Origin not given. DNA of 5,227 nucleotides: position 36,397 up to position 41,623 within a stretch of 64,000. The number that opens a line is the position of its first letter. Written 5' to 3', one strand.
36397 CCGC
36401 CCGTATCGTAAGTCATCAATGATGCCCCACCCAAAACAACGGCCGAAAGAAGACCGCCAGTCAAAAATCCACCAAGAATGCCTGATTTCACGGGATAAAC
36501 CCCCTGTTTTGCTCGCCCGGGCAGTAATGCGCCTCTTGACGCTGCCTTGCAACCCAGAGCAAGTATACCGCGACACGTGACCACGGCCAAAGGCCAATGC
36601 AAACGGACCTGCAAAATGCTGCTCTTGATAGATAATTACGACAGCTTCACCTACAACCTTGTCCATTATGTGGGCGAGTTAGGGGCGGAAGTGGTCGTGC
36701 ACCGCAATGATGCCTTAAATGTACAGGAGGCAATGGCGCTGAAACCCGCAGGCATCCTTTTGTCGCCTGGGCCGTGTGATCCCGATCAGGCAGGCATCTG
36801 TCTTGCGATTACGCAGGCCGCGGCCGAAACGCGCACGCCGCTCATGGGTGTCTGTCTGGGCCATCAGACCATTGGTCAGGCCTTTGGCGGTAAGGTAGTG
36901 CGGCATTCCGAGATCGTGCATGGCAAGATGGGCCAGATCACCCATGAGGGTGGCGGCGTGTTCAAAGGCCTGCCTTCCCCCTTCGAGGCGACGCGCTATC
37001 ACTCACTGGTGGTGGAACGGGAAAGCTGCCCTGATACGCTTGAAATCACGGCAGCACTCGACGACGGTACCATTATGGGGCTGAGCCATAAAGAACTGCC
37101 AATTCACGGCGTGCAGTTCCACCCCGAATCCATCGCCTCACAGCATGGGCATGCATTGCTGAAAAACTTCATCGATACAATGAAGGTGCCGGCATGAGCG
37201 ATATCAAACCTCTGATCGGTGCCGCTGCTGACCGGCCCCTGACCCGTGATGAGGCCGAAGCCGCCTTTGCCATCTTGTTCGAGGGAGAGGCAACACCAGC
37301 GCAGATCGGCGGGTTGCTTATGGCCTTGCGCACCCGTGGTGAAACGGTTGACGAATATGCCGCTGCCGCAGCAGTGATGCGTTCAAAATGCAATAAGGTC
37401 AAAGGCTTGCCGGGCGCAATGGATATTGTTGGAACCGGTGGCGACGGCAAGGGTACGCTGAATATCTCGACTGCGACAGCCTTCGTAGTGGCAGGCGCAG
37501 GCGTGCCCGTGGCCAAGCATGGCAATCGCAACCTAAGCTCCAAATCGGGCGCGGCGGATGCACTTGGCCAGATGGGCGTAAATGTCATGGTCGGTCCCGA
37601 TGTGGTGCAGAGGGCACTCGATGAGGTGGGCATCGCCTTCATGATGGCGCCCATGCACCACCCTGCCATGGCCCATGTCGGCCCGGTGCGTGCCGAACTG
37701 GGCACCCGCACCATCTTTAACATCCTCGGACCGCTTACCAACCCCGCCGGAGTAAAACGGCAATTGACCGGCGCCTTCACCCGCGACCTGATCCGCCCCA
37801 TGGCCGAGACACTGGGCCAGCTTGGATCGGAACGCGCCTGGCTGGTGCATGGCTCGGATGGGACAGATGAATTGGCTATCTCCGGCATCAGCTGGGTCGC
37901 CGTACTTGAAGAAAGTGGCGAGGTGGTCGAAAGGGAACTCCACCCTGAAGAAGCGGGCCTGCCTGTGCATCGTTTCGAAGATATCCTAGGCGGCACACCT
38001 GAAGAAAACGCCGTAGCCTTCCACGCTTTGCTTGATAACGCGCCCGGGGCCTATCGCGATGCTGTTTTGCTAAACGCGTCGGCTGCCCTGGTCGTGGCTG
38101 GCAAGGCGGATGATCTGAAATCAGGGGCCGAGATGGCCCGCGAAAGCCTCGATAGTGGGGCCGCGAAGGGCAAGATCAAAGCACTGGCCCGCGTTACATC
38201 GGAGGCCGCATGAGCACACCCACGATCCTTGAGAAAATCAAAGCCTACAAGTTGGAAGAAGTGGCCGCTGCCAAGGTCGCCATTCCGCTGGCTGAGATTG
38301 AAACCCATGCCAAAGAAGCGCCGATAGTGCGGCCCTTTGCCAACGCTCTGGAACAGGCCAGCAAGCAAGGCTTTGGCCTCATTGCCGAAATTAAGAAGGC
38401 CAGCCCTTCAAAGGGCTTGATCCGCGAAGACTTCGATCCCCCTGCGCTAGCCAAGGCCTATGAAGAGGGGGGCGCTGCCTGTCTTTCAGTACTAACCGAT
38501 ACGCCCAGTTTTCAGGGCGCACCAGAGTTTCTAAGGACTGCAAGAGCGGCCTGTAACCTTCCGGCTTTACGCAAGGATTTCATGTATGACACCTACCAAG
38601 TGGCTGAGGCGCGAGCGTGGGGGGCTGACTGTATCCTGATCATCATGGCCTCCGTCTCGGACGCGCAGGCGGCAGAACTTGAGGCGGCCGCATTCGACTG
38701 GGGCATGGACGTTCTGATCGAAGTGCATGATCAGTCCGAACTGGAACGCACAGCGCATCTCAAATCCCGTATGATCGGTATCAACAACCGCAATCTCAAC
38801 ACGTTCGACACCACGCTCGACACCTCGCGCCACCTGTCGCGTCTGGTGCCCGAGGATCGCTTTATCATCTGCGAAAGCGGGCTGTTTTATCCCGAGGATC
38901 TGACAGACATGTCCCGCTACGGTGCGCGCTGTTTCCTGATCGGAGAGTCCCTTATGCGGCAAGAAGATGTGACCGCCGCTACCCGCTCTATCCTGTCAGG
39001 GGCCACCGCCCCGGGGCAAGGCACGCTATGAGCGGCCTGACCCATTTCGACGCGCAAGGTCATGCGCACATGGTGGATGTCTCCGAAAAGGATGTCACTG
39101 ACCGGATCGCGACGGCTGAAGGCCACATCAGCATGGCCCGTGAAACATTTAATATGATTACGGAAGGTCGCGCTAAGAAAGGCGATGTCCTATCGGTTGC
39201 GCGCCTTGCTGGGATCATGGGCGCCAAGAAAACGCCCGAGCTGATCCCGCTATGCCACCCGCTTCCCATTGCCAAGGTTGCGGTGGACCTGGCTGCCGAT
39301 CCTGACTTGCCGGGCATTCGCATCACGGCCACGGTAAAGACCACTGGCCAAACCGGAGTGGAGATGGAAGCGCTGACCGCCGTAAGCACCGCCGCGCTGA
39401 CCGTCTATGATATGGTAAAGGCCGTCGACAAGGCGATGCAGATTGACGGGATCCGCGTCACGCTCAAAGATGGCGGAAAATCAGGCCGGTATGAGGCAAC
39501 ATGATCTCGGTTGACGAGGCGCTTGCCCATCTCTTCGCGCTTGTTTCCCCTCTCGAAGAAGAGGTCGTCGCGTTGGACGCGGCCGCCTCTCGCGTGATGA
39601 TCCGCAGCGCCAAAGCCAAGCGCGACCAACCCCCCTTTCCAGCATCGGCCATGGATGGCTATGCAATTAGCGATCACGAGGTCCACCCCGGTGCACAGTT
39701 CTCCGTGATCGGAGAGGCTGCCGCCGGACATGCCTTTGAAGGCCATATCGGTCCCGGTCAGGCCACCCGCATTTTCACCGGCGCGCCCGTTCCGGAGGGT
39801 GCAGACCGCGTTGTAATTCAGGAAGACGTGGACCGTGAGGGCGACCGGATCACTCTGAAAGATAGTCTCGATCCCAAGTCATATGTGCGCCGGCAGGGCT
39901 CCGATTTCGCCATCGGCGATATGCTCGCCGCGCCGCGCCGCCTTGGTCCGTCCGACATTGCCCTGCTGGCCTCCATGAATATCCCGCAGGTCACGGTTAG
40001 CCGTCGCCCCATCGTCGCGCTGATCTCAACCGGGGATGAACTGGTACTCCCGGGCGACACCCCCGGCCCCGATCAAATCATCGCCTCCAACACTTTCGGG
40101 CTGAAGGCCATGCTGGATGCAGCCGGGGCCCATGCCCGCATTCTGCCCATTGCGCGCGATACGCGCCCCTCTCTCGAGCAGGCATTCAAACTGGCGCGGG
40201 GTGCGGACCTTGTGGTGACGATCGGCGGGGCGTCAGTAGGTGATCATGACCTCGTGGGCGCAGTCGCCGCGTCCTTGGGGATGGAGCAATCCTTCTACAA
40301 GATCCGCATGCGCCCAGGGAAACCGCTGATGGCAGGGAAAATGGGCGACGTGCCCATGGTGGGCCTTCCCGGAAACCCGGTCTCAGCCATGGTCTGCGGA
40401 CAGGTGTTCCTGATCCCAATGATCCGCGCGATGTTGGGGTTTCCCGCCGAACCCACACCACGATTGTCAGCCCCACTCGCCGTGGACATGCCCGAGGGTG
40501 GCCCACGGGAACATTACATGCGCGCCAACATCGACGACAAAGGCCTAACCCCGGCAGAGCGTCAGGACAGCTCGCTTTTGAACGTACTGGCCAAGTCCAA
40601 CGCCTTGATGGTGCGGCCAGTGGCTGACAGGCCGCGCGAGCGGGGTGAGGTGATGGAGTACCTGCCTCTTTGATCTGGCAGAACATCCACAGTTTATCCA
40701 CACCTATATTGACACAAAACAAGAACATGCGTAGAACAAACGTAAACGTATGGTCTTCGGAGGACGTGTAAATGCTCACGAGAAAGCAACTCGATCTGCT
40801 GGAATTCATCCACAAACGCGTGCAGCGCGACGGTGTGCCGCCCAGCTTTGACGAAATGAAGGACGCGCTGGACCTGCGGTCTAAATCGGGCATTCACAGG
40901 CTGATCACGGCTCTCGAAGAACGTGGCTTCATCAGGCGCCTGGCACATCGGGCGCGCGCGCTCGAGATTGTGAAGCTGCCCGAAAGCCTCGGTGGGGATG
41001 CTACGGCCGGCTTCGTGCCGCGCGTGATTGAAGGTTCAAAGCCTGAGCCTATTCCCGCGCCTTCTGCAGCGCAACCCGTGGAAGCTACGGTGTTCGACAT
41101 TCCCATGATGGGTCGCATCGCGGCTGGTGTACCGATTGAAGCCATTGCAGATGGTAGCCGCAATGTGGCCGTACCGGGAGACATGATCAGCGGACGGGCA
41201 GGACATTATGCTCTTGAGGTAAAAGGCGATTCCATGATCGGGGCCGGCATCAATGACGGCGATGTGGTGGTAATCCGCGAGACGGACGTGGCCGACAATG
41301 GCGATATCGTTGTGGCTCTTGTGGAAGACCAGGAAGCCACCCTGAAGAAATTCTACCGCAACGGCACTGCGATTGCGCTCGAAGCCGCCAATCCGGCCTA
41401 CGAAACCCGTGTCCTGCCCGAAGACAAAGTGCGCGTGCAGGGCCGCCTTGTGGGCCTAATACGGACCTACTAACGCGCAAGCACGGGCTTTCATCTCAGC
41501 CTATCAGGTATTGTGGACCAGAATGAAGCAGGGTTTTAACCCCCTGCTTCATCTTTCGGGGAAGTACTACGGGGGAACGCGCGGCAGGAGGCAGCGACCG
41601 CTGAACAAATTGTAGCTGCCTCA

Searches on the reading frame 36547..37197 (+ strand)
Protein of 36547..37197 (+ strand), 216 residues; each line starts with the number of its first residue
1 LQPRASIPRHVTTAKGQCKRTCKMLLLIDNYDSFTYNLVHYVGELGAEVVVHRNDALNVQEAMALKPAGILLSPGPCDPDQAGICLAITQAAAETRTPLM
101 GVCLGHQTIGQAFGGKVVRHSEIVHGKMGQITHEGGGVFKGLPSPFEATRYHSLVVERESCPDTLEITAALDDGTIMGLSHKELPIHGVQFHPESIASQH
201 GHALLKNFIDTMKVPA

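Call 82: search_protein_families(library=pfam, proteins=[window:36547-37197:+], max_evalue=0.001)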
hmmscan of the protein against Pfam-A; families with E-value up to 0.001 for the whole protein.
window:36547-37197:+ (216 aa): 2 families
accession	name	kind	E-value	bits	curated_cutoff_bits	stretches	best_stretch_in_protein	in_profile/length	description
PF00117.34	GATase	-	2.5e-60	203.8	22.8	1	26-209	1-187/190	Glutamine amidotransferase class-I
PF07722.19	Peptidase_C26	-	1.4e-12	48.3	20.5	1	78-194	87-219/219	Peptidase C26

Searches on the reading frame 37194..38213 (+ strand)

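Call 82: search_protein_families(library=pfam, proteins=[window:37194-38213:+], max_evalue=0.001)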
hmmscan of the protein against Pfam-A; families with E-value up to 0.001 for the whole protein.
window:37194-38213:+ (339 aa): 2 families
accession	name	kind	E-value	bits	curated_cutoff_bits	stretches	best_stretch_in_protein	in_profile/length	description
PF00591.27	Glycos_transf_3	-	2.8e-87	293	27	1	74-324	3-252/253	Glycosyl transferase family, a/b domain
PF02885.22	Glycos_trans_3N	-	3e-19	69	26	1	14-66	11-63/63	Glycosyl transferase family, helical bundle domain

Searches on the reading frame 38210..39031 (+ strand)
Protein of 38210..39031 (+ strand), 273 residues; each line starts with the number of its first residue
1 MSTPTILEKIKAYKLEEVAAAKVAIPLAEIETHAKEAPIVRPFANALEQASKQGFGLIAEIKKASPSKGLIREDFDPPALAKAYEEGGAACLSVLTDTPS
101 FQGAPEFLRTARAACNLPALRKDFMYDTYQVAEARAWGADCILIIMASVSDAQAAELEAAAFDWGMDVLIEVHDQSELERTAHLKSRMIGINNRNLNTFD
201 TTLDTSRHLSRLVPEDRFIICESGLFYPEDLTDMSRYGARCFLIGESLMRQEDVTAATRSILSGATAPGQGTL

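Call 82: search_protein_families(library=pfam, proteins=[window:38210-39031:+], max_evalue=0.001)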
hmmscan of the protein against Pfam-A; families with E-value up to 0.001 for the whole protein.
window:38210-39031:+ (273 aa): 1 family
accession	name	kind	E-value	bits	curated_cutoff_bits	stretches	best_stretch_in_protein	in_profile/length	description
PF00218.27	IGPS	-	4.9e-94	314.7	27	1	7-260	1-253/254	Indole-3-glycerol phosphate synthase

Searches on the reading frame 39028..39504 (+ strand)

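Call 82: search_protein_families(library=pfam, proteins=[window:39028-39504:+], max_evalue=0.001)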
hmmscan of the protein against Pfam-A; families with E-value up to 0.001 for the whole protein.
window:39028-39504:+ (158 aa): 1 family
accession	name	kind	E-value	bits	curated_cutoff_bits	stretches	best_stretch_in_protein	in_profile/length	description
PF01967.27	MoaC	-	1.4e-58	197.2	27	1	15-150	1-136/136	MoaC family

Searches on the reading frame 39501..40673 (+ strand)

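Call 82: search_protein_families(library=pfam, proteins=[window:39501-40673:+], max_evalue=0.001)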
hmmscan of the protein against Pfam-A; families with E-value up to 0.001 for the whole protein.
window:39501-40673:+ (390 aa): 3 families
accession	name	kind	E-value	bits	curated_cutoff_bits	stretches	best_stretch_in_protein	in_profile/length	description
PF03453.22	MoeA_N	-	4e-38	131.1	30.8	1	2-159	1-159/160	MoeA N-terminal region (domain I and II)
PF00994.29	MoCF_biosynth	-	8.8e-26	90.8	26.6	1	173-309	1-143/144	Probable molybdopterin binding domain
PF03454.20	MoeA_C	-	6e-10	39.7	22.1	1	324-390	2-72/72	MoeA C-terminal region (domain IV)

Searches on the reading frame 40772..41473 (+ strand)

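Call 82: search_protein_families(library=pfam, proteins=[window:40772-41473:+], max_evalue=0.001)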
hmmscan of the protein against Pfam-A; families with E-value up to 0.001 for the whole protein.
window:40772-41473:+ (233 aa): 3 families
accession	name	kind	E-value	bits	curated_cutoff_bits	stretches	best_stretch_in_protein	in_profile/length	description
PF00717.28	Peptidase_S24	-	3.8e-33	114.1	23.3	1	111-227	1-116/116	Peptidase S24-like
PF01726.22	LexA_DNA_bind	-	1.9e-15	56.8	23.7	1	2-63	4-65/65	LexA DNA binding domain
PF12802.13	MarR_2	-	0.00056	20.5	27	1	2-59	3-55/61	MarR family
